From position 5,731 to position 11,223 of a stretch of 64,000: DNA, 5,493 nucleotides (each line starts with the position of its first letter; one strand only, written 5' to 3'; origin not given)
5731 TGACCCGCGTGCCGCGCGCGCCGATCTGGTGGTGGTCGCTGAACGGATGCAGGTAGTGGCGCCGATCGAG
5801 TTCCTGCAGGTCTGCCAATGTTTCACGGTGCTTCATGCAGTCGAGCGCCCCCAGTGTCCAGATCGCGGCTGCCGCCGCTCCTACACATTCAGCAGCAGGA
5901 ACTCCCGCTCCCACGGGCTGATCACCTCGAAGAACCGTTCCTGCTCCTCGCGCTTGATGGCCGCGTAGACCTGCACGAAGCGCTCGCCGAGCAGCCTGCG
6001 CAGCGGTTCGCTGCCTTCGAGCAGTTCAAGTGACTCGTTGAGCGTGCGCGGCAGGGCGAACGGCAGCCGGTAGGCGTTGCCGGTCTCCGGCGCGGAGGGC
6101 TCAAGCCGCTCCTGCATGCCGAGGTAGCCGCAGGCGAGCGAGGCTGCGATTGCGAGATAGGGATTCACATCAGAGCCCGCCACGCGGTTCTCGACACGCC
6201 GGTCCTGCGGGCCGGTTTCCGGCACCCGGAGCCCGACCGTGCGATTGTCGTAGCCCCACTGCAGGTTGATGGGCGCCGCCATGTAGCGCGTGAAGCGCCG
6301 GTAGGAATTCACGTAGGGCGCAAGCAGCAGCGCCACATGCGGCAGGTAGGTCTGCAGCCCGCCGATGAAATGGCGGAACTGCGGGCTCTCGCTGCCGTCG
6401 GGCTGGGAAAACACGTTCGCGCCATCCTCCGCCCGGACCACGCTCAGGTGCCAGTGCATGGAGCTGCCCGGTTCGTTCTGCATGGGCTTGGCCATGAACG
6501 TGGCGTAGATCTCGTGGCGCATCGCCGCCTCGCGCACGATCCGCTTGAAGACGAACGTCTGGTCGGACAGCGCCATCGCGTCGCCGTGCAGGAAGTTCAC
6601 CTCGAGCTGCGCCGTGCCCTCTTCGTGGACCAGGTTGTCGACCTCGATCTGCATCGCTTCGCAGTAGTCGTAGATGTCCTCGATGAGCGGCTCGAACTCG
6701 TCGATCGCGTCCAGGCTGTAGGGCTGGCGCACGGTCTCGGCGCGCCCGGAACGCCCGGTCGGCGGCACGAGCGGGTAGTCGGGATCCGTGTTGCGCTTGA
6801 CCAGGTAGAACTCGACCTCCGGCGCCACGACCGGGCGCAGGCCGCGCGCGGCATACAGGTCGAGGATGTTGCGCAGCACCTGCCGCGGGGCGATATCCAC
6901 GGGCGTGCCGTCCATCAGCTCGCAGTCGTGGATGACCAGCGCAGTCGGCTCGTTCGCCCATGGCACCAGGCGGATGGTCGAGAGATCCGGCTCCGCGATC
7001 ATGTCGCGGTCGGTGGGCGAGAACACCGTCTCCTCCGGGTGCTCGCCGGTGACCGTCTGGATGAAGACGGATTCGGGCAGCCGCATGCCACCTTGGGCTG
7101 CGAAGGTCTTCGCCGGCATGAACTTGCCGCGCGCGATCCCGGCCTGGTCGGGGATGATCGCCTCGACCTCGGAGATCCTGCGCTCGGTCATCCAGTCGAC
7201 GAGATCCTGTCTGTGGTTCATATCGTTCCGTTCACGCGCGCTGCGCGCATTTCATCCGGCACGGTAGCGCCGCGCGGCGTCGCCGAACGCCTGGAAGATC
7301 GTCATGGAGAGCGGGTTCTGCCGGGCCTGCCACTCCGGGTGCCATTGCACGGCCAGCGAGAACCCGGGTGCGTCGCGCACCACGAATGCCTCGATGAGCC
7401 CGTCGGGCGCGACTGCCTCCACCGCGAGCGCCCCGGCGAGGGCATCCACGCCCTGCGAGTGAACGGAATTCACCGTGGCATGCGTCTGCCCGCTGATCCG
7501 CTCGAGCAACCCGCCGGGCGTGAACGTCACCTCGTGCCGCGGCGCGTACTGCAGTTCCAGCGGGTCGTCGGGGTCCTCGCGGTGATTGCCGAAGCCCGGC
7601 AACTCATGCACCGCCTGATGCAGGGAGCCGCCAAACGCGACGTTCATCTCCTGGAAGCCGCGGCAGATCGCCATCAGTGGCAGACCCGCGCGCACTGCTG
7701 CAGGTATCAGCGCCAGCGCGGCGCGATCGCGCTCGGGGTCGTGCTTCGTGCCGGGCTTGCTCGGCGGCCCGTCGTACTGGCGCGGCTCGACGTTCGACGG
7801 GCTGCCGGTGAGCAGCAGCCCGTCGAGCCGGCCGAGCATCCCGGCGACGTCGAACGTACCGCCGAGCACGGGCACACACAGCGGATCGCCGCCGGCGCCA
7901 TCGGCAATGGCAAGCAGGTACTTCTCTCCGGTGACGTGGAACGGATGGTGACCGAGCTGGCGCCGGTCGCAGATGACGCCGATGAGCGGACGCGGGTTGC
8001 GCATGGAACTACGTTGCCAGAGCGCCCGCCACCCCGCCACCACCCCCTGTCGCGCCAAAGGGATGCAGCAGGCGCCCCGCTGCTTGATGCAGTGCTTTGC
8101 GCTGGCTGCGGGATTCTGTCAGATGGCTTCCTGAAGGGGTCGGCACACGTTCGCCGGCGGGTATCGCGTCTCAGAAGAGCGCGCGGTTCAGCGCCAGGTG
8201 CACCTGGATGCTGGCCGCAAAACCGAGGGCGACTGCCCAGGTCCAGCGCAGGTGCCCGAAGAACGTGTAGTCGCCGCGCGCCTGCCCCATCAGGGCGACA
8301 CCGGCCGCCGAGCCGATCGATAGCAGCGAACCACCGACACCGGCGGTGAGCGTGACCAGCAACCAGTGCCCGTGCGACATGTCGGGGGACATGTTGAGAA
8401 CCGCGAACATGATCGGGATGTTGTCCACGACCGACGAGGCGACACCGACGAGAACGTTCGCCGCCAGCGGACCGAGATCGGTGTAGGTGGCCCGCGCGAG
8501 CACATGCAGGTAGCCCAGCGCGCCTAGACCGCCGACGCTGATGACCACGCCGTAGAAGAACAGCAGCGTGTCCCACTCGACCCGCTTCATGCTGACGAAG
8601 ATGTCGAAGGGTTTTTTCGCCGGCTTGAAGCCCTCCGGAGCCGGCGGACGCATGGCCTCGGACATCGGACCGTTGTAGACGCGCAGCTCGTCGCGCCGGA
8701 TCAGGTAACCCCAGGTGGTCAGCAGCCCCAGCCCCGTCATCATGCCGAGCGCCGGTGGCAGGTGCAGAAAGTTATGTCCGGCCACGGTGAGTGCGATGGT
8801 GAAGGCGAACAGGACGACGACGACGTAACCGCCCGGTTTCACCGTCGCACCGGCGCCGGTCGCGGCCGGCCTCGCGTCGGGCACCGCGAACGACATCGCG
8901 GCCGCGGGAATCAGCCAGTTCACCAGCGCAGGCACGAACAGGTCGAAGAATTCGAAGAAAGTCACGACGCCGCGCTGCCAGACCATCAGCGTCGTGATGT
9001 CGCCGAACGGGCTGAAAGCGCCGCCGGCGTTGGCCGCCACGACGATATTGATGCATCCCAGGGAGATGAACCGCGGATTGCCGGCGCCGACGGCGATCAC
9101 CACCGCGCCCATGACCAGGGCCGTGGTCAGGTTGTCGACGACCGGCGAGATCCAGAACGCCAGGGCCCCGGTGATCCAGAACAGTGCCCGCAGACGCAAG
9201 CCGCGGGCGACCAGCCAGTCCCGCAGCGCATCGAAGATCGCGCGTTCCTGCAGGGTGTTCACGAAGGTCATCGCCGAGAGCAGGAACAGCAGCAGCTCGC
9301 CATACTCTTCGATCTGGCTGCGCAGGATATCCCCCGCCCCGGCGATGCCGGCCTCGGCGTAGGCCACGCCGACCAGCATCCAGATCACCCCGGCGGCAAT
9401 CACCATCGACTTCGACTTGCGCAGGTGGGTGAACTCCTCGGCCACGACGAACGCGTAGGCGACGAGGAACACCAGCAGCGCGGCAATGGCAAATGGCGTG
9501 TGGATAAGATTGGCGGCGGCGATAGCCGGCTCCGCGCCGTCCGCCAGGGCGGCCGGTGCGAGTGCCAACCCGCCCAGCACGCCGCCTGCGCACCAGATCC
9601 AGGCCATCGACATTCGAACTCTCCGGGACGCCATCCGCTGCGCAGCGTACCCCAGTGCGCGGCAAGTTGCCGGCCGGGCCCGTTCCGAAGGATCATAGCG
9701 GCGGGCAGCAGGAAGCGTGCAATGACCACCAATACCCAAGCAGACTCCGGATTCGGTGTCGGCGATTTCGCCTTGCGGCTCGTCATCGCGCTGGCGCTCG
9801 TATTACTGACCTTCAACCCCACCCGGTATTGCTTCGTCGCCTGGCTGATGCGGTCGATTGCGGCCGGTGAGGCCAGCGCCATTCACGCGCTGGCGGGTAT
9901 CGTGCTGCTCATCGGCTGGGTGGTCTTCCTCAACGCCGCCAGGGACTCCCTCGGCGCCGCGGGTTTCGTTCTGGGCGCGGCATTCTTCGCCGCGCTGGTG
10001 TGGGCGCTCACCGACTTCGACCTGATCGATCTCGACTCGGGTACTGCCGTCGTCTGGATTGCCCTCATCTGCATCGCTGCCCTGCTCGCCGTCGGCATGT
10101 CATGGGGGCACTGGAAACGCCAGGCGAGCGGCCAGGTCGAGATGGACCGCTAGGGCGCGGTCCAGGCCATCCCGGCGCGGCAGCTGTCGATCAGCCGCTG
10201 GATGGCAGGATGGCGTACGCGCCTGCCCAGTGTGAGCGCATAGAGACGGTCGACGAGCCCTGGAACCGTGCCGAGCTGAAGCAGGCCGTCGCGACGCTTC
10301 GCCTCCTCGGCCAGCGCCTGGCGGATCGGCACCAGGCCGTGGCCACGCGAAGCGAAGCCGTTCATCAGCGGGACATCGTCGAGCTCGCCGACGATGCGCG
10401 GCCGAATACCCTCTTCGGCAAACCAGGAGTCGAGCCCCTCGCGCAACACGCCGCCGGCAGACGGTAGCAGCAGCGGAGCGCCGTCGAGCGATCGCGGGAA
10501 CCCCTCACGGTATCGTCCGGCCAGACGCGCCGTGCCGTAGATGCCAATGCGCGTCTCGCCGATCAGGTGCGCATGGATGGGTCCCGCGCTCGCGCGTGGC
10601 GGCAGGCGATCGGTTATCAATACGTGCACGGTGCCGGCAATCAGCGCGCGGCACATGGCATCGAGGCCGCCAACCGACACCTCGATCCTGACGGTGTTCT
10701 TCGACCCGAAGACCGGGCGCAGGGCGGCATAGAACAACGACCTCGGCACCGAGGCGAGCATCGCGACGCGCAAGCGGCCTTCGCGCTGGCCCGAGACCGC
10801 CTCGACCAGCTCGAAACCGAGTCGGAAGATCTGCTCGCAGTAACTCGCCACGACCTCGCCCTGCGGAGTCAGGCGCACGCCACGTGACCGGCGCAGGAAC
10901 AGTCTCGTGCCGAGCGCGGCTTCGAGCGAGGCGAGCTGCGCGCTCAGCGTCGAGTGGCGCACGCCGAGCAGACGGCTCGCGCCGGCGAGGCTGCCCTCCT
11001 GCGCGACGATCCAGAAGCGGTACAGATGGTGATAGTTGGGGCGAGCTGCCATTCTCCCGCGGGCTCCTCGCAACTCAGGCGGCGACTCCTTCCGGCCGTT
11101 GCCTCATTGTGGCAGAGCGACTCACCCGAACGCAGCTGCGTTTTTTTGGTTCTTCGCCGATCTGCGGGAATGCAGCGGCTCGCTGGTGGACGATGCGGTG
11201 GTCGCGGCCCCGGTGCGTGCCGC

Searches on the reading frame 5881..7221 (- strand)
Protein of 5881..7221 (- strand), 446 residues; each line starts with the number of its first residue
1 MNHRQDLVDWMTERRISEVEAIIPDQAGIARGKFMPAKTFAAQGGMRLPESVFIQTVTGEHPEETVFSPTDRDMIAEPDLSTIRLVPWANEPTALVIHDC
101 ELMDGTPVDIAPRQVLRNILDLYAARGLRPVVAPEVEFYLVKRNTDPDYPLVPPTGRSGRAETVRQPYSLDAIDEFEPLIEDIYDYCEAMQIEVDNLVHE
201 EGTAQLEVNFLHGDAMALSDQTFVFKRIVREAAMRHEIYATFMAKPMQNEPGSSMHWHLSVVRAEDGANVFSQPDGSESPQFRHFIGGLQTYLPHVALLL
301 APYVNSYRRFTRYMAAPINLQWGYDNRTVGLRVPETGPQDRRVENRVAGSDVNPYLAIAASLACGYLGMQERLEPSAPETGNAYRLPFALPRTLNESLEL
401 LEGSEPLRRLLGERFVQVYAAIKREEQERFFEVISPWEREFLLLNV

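Call 70: search_protein_families(library=pfam, proteins=[window:5881-7221:-], max_evalue=0.00001)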
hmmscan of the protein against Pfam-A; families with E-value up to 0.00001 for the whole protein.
window:5881-7221:- (446 aa): 1 family
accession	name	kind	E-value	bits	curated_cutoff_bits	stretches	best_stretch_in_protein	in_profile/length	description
PF00120.29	Gln-synt_C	-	2.9e-104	349.3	24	1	111-440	3-342/344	Glutamine synthetase, catalytic domain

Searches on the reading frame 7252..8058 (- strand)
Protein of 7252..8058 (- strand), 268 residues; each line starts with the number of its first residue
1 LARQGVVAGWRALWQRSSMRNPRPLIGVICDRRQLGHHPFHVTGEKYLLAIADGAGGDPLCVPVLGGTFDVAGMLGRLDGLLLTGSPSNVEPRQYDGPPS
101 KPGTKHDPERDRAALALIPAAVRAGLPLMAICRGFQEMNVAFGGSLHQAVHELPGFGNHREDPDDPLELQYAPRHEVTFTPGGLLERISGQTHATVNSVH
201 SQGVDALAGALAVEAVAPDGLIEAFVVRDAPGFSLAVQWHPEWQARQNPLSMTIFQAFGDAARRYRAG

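Call 71: search_protein_families(library=pfam, proteins=[window:7252-8058:-], max_evalue=0.00001)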
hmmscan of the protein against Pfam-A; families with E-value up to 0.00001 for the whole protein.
window:7252-8058:- (268 aa): 2 families
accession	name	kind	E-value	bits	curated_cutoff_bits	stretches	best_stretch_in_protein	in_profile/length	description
PF07722.19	Peptidase_C26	-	6.7e-68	229.2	20.5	1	24-242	1-219/219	Peptidase C26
PF00117.34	GATase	-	4.6e-09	36.7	22.8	1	112-248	59-178/190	Glutamine amidotransferase class-I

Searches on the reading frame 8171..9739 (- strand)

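Call 70: search_protein_families(library=pfam, proteins=[window:8171-9739:-], max_evalue=0.00001)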
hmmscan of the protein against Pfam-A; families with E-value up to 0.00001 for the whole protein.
window:8171-9739:- (522 aa): 1 family
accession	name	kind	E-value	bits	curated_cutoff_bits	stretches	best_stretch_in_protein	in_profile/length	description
PF03600.22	CitMHS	-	3.7e-30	105.6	31.9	1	85-467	13-336/336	Citrate transporter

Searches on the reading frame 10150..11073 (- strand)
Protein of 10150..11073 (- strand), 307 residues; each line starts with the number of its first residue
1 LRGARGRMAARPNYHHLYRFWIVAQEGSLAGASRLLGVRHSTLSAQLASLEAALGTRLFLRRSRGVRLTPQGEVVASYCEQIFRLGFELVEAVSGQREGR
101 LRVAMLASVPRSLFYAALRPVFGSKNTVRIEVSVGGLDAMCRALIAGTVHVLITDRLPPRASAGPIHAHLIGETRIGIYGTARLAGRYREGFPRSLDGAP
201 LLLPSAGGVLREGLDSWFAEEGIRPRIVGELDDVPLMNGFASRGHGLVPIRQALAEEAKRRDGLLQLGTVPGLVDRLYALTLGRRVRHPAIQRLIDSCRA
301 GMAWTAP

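Call 71: search_protein_families(library=pfam, proteins=[window:10150-11073:-], max_evalue=0.00001)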
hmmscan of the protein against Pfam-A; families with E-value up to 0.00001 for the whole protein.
window:10150-11073:- (307 aa): 2 families
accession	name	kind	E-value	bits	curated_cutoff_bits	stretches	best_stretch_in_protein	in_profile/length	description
PF03466.25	LysR_substrate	-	3.3e-19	69.5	28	1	95-302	2-208/209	LysR substrate binding domain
PF00126.33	HTH_1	-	3.7e-17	62.5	26.6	1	16-73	3-60/60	Bacterial regulatory helix-turn-helix protein, lysR family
